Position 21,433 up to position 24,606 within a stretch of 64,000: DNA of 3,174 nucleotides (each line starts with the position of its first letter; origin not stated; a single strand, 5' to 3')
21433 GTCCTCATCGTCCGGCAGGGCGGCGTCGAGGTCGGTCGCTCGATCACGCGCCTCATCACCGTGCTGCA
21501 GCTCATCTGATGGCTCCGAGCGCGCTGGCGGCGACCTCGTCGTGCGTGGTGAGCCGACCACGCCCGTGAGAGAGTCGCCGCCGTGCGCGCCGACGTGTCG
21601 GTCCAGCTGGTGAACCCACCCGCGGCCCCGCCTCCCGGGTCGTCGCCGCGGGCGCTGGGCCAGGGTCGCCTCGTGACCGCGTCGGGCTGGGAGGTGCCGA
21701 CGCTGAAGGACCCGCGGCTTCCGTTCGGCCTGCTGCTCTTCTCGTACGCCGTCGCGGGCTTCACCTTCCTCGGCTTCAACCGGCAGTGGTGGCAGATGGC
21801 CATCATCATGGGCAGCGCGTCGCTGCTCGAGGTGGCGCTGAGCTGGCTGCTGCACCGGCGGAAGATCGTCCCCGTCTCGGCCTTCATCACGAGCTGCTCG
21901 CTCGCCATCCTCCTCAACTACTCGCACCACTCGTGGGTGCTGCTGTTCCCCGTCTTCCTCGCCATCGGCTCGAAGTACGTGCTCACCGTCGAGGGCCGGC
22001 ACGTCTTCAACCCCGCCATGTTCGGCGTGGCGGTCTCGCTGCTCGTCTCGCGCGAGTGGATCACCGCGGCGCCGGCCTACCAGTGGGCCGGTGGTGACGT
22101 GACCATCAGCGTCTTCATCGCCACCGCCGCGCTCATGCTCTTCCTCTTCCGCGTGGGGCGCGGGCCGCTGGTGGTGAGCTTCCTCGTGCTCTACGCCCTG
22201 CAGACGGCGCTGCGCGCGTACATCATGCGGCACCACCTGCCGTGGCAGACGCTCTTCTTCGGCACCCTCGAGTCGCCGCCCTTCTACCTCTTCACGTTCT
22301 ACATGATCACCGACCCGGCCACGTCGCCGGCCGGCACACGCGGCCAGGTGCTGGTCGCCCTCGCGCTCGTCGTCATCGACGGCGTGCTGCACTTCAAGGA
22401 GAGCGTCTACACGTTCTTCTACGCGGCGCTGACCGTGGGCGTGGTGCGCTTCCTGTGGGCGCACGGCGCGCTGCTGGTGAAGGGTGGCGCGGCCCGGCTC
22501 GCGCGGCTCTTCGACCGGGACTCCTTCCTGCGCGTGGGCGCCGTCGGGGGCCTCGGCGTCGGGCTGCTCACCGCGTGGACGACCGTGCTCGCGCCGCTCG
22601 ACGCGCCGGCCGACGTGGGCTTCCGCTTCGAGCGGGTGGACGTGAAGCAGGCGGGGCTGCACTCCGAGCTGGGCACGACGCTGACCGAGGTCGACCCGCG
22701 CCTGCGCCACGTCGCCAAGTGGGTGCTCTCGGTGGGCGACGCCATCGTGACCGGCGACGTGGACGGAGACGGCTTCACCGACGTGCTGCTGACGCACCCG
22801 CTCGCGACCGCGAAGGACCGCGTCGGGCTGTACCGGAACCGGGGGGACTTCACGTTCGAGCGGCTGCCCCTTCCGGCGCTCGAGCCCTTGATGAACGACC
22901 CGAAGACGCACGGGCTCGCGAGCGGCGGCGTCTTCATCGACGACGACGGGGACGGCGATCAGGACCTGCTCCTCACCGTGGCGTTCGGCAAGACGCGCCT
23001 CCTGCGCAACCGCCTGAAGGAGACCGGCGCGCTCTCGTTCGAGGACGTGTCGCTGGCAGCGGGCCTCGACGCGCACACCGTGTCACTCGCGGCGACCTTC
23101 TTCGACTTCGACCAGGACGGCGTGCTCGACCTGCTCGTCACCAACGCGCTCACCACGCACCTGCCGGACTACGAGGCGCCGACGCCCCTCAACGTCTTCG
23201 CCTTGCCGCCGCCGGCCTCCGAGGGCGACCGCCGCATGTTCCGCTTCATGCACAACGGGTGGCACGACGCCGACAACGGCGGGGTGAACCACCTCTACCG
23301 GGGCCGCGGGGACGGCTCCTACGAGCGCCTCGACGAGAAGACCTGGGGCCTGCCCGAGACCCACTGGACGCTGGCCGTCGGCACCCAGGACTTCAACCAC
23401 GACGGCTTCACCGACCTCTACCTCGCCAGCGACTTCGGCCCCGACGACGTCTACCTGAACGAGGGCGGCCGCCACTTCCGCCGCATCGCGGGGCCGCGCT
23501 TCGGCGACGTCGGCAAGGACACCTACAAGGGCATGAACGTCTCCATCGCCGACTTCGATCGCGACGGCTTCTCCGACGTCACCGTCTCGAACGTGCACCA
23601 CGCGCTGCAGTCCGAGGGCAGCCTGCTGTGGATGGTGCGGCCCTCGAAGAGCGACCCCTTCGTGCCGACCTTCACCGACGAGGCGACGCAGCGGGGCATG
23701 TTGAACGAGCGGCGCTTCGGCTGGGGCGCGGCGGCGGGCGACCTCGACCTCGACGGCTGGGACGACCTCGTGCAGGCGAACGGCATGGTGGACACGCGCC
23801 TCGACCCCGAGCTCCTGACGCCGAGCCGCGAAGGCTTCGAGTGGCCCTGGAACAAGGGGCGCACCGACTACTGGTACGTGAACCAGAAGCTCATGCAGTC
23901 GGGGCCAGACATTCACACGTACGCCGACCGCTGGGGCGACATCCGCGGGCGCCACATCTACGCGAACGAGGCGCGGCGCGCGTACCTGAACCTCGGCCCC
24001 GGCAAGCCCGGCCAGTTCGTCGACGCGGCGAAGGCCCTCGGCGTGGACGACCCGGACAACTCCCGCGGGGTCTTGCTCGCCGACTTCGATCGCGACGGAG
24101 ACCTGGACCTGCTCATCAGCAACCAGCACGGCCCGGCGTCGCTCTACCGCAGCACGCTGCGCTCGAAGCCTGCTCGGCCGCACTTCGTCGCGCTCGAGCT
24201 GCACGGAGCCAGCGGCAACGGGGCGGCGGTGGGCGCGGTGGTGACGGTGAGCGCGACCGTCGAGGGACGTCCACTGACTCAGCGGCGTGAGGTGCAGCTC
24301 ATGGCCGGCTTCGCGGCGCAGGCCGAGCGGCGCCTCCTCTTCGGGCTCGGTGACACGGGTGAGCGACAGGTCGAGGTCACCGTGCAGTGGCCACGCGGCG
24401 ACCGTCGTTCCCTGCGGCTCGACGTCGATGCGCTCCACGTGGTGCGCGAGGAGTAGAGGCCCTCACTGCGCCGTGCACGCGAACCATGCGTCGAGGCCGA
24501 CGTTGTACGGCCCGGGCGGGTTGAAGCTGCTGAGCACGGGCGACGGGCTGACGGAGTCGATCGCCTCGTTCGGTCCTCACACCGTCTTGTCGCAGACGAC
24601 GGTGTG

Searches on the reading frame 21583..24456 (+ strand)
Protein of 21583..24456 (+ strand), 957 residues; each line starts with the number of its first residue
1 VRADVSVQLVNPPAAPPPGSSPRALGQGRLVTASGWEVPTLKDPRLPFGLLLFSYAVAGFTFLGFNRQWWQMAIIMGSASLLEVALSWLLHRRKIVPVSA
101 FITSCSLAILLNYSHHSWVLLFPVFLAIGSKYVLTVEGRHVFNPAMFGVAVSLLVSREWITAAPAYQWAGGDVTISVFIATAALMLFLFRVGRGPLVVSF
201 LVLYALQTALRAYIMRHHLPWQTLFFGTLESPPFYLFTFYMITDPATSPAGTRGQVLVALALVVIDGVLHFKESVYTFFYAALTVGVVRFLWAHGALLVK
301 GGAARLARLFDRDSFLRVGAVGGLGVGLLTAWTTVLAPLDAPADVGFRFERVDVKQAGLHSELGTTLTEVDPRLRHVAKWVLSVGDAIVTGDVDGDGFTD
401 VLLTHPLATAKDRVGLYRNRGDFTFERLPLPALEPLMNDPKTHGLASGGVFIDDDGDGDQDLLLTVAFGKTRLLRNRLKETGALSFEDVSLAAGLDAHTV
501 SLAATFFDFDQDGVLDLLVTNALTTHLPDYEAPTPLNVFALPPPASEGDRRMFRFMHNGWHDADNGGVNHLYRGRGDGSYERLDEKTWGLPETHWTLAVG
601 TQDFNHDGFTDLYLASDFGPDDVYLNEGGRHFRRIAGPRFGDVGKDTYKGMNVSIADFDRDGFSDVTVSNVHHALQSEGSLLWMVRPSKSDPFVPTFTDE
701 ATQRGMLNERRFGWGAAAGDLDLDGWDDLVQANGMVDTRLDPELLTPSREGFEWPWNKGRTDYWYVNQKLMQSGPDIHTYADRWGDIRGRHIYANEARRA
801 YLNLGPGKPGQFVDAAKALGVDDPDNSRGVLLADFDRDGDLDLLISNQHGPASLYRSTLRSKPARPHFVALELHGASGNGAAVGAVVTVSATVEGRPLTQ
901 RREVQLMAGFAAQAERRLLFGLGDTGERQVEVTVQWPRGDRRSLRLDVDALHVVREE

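Call 8: search_protein_families(library=pfam, proteins=[window:21583-24456:+])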
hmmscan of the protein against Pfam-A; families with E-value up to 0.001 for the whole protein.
window:21583-24456:+ (957 aa): 4 families
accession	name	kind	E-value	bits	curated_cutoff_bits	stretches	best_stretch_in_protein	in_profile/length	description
PF13517.12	FG-GAP_3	-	2.8e-33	114.7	26.9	5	603-666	1-59/61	FG-GAP-like repeat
PF01839.29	FG-GAP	-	6.3e-22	77.4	22.1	1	385-408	2-25/37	FG-GAP repeat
PF07593.17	UnbV_ASPIC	-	1.7e-11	44.3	23.4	1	882-944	1-58/68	ASPIC and UnbV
PF03116.20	NQR2_RnfD_RnfE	-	1.7e-10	41.2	27.7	1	52-265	25-258/296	NQR2, RnfD, RnfE family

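Call 34: search_protein_families(library=ncbifam, proteins=[window:21583-24456:+])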
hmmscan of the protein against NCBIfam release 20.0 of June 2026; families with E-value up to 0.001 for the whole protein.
window:21583-24456:+ (957 aa): 1 family
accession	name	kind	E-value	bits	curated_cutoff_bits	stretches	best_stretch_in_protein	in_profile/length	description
TIGR01946.1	rnfD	subfamily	1.8e-05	24.3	207.05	0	70-154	38-126/327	RnfABCDGE type electron transport complex subunit D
